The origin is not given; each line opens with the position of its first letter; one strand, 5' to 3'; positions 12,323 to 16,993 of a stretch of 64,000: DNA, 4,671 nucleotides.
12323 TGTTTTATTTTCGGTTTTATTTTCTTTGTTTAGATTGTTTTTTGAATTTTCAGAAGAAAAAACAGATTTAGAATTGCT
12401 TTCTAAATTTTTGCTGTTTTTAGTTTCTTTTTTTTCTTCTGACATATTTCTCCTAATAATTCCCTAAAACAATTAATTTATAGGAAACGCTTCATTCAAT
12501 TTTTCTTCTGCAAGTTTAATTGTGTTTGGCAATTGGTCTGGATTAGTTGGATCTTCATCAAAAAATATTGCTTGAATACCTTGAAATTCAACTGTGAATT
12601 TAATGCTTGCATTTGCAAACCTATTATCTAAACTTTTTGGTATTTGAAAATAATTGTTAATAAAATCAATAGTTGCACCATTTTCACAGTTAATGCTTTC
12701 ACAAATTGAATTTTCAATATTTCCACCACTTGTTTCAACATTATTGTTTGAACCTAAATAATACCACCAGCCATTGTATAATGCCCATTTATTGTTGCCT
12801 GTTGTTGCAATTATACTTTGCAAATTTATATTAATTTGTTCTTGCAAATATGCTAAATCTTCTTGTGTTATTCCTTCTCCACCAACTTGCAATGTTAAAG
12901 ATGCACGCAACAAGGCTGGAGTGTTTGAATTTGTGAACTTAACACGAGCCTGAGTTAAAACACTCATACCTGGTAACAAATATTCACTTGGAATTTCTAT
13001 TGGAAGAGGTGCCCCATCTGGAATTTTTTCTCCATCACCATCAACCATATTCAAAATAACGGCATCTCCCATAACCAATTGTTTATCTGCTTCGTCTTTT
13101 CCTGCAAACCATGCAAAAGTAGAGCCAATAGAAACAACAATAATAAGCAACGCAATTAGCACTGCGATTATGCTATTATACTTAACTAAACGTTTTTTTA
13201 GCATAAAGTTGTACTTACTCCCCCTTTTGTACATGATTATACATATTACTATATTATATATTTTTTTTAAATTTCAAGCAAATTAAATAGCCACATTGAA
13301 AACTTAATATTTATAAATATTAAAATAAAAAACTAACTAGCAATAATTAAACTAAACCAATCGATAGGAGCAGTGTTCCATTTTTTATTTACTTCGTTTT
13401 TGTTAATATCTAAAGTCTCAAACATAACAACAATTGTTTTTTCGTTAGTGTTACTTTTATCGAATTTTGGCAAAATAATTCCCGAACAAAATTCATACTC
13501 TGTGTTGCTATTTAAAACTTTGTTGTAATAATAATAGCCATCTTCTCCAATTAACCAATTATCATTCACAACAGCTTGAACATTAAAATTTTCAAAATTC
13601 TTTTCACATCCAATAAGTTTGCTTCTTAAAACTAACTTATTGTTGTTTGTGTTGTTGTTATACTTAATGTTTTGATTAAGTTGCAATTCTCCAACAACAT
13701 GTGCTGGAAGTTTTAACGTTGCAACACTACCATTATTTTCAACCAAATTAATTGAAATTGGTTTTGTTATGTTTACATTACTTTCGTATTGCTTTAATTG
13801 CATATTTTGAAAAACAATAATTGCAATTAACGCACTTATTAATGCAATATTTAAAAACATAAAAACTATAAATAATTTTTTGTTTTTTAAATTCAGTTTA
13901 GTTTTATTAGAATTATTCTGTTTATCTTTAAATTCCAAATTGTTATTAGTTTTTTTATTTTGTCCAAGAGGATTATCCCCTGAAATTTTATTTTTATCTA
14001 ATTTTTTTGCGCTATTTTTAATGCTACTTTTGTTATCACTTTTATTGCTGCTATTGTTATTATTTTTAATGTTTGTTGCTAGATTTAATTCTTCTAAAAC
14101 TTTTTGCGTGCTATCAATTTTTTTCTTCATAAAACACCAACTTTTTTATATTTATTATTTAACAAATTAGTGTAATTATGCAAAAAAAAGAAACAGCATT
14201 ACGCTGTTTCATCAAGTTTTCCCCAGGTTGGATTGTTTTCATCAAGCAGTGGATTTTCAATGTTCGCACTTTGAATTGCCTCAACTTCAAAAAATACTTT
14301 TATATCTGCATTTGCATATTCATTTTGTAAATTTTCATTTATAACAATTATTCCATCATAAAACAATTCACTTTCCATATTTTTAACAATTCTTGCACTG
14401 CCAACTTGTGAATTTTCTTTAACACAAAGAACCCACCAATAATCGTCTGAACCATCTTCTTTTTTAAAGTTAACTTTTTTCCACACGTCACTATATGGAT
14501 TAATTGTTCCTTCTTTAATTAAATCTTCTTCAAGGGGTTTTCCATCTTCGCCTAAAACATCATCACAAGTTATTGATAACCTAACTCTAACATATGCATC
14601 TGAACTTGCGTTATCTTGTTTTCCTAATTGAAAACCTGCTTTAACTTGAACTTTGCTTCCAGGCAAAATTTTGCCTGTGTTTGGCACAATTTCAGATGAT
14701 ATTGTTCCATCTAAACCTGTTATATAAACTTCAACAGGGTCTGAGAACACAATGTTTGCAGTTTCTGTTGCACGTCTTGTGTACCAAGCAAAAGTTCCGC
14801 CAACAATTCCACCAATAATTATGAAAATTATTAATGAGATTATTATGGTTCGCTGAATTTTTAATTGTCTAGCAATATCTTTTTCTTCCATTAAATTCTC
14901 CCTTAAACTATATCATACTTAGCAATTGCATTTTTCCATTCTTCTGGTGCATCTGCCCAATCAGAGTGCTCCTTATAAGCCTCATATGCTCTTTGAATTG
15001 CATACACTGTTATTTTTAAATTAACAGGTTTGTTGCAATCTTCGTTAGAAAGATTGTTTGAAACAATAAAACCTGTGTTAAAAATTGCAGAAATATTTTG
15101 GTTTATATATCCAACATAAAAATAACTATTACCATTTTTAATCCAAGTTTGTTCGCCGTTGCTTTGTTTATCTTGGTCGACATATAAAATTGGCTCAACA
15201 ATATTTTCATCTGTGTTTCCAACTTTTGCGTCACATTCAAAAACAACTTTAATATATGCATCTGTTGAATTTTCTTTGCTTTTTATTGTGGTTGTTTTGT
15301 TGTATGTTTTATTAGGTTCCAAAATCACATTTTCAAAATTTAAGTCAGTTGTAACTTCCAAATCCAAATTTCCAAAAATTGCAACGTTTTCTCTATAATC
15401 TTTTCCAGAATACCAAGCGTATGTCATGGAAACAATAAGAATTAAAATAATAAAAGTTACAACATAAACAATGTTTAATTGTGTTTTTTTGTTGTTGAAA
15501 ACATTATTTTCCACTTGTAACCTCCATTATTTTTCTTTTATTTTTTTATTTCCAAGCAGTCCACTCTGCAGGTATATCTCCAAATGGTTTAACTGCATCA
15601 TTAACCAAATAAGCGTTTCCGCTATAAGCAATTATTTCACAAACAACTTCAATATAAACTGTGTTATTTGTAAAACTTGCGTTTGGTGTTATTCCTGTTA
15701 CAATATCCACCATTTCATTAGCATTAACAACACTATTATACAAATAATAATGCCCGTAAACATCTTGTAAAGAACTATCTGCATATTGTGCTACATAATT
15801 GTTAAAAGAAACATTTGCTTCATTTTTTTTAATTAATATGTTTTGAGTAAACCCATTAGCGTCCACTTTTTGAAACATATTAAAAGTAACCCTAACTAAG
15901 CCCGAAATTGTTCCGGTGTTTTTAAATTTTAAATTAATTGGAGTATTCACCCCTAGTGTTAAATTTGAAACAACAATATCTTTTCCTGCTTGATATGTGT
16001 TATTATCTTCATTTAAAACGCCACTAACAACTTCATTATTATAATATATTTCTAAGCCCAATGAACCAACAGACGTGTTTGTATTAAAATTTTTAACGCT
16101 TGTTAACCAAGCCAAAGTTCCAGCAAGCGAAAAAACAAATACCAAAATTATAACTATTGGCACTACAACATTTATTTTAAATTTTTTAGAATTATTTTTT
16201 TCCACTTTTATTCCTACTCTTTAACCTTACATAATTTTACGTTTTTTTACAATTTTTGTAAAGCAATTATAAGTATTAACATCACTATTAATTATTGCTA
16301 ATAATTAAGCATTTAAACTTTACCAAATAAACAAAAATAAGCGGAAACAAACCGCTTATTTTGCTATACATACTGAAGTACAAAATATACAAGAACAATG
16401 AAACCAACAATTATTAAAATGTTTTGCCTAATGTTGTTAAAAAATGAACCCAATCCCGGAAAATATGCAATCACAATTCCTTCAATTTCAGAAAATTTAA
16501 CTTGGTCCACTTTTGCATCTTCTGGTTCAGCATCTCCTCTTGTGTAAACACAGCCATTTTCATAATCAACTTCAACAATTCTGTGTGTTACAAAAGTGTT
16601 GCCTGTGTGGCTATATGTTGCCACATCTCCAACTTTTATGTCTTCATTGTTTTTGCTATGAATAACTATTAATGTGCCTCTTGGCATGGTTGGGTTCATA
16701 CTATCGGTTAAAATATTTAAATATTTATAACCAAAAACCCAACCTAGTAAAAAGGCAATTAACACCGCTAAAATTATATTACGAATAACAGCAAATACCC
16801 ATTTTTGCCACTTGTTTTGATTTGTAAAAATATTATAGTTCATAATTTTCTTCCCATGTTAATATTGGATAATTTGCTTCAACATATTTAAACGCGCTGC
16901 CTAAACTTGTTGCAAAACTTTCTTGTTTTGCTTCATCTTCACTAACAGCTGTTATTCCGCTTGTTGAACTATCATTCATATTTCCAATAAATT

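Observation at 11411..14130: Two TasA-fold relatives swap the cleavable SipW signal for a long K/N/E-rich cytoplasmic tail plus TM anchor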

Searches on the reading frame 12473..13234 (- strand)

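Call 3: search_protein_families(library=pfam, proteins=[window:12473-13234:-], max_evalue=1)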
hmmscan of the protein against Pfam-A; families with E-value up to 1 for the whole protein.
window:12473-13234:- (253 aa): 1 family
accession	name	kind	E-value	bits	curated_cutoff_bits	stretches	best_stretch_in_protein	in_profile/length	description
PF02768.20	DNA_pol3_beta_3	-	0.015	15.6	27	1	73-111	67-107/121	DNA polymerase III beta subunit, C-terminal domain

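Call 4: search_protein_families(library=ncbifam, proteins=[window:12473-13234:-], max_evalue=1)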
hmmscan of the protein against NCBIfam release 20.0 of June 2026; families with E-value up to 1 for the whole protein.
window:12473-13234:- (253 aa): 2 families
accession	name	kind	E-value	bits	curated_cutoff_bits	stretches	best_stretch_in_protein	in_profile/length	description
NF011817.0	PRK15289.1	equivalog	0.027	14.2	203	1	173-218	144-189/190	chaperone-usher fimbrial major subunit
NF033838.0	PspC_subgroup_1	exception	0.36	9.4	700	1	149-169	587-607/684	pneumococcal surface protein PspC, choline-binding form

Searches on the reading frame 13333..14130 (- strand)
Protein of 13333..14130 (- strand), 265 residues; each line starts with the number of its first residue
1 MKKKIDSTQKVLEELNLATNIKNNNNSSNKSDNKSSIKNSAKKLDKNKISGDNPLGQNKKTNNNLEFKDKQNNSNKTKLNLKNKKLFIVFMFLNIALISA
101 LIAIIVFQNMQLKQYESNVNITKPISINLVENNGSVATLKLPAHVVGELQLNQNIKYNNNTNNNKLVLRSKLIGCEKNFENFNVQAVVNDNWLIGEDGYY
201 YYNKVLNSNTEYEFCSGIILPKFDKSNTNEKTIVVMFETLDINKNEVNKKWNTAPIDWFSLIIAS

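Call 3: search_protein_families(library=pfam, proteins=[window:13333-14130:-], max_evalue=1)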
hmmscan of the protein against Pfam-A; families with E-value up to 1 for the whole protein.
window:13333-14130:- (265 aa): 2 families
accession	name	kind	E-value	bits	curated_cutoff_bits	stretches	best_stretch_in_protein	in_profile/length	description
PF13962.11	PGG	-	0.0039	17.4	24.1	1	70-117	36-84/116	Domain of unknown function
PF14235.11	DUF4337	-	0.22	12.1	27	1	2-110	49-141/161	Domain of unknown function (DUF4337)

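Call 4: search_protein_families(library=ncbifam, proteins=[window:13333-14130:-], max_evalue=1)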
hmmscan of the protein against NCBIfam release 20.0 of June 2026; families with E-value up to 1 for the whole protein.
window:13333-14130:- (265 aa): 1 family
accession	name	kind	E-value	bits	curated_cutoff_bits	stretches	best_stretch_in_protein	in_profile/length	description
NF033483.0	PknB_PASTA_kin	equivalog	0.017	14.1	450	1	7-122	257-368/563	Stk1 family PASTA domain-containing Ser/Thr kinase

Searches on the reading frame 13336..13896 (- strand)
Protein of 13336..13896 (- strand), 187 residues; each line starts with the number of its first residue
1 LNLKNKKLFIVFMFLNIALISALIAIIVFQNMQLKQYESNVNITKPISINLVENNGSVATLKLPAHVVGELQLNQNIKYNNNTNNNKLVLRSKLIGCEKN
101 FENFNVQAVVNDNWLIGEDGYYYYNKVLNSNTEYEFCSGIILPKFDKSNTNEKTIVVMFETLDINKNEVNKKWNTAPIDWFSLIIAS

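Call 8: find_homologous_proteins(query=window:13336-13896:-, max_evalue=0.01)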
Query seq(187 aa) (187 aa): 1 proteins with E <= 0.01 among 99 candidates.
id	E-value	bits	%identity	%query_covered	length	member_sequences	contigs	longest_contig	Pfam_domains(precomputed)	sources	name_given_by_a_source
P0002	2.1e-112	391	99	100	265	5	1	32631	-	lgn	-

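Call 32: predict_structure(alignment_id=A6)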
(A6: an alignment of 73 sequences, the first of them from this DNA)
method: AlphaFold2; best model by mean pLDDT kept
length: 187 residues; sequences in the alignment: 73
mean_pLDDT: 81.1   pTM: 0.66
mean pLDDT of the five models: 81.1, 81.0, 79.7, 79.5, 78.6
residues with pLDDT >= 90: 79; 70-90: 62; 50-70: 28; < 50: 18
segments of 3 or more residues with pLDDT < 50: 36-46, 50-55
pLDDT, mean of each block of 10 residues (from residue 1): 77 96 87 52 48 52 70 90 89 87 88 96 95 93 78 81 90 92 80
secondary structure, 60 per line:
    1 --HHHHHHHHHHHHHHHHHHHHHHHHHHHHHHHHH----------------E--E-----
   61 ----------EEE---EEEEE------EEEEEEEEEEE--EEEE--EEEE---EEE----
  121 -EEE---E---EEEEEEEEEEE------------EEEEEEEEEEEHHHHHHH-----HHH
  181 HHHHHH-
elements in order: H3-35 E71-73 E77-81 E88-98 E101-104 E107-110 E114-116 E122-124 E132-142 E155-165 H166-172 H178-186

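Call 36: fold_search(model_id=the predicted structure, library=pdb)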
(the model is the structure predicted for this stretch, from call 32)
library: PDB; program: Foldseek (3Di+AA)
matches with E <= 10: 839; with E <= 0.001: 0
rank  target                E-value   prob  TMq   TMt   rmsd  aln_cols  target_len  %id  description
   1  1ut2_A                2.5e-02  0.97  0.31  0.40   4.1        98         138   13  AfaE-3 adhesin from Escherichia Coli (released 2004-08-31)
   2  1ut2_B                3.2e-02  0.96  0.37  0.46   8.3       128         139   12  AfaE-3 adhesin from Escherichia Coli (released 2004-08-31)
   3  2rr3_MODEL_1_A        5.1e-02  0.80  0.28  0.38   7.9       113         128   12  Solution structure of the complex between human VAP-A MSP domain and human OSBP FFAT motif (released 2010-03-23)
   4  2cri_MODEL_1_A        5.1e-02  0.57  0.28  0.34   9.4       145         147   11  Solution structure of the MSP domain of mouse VAMP-associated proteinA (released 2005-11-20)
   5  6tqr_A                7.6e-02  0.69  0.27  0.37   8.2       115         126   15  The crystal structure of the MSP domain of human VAP-A in complex with the Phospho-FFAT motif of STARD3. (released 2020-11-18)
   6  2gsy_E                9.7e-02  0.10  0.17  0.08  20.7       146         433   13  The 2.6A structure of Infectious Bursal Virus Derived T=1 Particles (released 2006-07-18)
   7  4tlg_B                1.0e-01  0.09  0.14  0.09  14.3       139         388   11  Crystal structure of SEC14-like protein 4 (SEC14L4) (released 2014-07-02)
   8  8tii_A                1.1e-01  0.25  0.21  0.15   7.2       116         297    8  Human ACKR3 phosphorylated by GRK2 in complex with Arrestin2 in nanodisc (released 2025-01-22)
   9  2fe0_MODEL_1_A        1.2e-01  0.28  0.23  0.29  12.1       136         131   10  NMR structure of SMP-1 (Small Myristoylated Protein) from Leishmania major (released 2006-12-05)
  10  2bcm_A                1.4e-01  0.82  0.36  0.47   8.9       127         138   11  DaaE adhesin (released 2005-11-01)
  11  4uyb                  1.7e-01  0.08  0.15  0.09  14.7       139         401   14  Crystal structure of SEC14-like protein 3 (released 2014-09-24)
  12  9k3m_AA               2.5e-01  0.04  0.11  0.11  13.4       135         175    9  The structure of Microviridae PJNS001 (released 2025-08-13)
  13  4jde_A                2.6e-01  0.60  0.23  0.28   5.8        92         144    4  Crystal structure of PUD-1/PUD-2 heterodimer (released 2013-11-06)
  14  3f65_E                2.8e-01  0.09  0.18  0.17  17.1       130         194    9  The F4 fimbrial chaperone FaeE does not self-cap its interactive surfaces (released 2009-05-19)
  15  7vrp_A                2.8e-01  0.08  0.15  0.08  19.6       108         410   17  Structure of infectious bursal disease virus Gx strain (released 2022-03-30)
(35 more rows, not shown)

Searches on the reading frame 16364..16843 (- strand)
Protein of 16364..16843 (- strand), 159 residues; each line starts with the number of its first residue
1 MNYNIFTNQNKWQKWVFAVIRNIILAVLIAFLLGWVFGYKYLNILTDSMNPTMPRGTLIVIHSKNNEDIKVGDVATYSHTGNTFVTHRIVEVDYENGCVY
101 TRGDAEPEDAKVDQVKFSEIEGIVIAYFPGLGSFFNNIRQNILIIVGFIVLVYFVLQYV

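Call 3: search_protein_families(library=pfam, proteins=[window:16364-16843:-], max_evalue=1)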
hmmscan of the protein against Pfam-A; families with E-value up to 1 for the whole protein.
window:16364-16843:- (159 aa): 3 families
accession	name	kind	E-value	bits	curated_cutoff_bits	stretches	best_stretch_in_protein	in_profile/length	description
PF10502.14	Peptidase_S26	-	2.9e-05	24.5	22.9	1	19-80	4-66/168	Signal peptidase, peptidase S26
PF00717.28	Peptidase_S24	-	0.00036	20.6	23.3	1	41-96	37-86/116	Peptidase S24-like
PF12671.13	Amidase_6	-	0.035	14.6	23.2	1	30-93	68-127/163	Putative amidase domain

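Call 4: search_protein_families(library=ncbifam, proteins=[window:16364-16843:-], max_evalue=1)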
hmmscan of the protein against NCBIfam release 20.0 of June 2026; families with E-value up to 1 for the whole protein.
window:16364-16843:- (159 aa): 7 families
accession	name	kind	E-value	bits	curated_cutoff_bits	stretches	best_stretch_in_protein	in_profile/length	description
TIGR02228.1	sigpep_I_arch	equivalog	1.1e-18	67.6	51.85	1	12-149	2-146/158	signal peptidase I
NF046067.1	SigPepSipWBacil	equivalog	6.2e-15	55.3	190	1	36-156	35-163/189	signal peptidase I SipW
TIGR02227.1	sigpep_I_bact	equivalog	1.6e-05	24.9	47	1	23-91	4-76/162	signal peptidase I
NF047463.1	CllEntPrLepto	equivalog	0.0056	16.2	400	1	20-104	4-84/250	mammalian cell entry protein Mce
TIGR02754.1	sod_Ni_protease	equivalog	0.0088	16.5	63.25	1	46-120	5-79/90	nickel-type superoxide dismutase maturation protease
NF009196.0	PRK12544.1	equivalog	0.15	11.4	287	1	2-28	59-85/208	RNA polymerase factor sigma-70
NF038218.1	IcmG_DotF_IVB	equivalog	0.25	11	200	0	136-156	45-65/266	type IVB secretion system protein IcmG/DotF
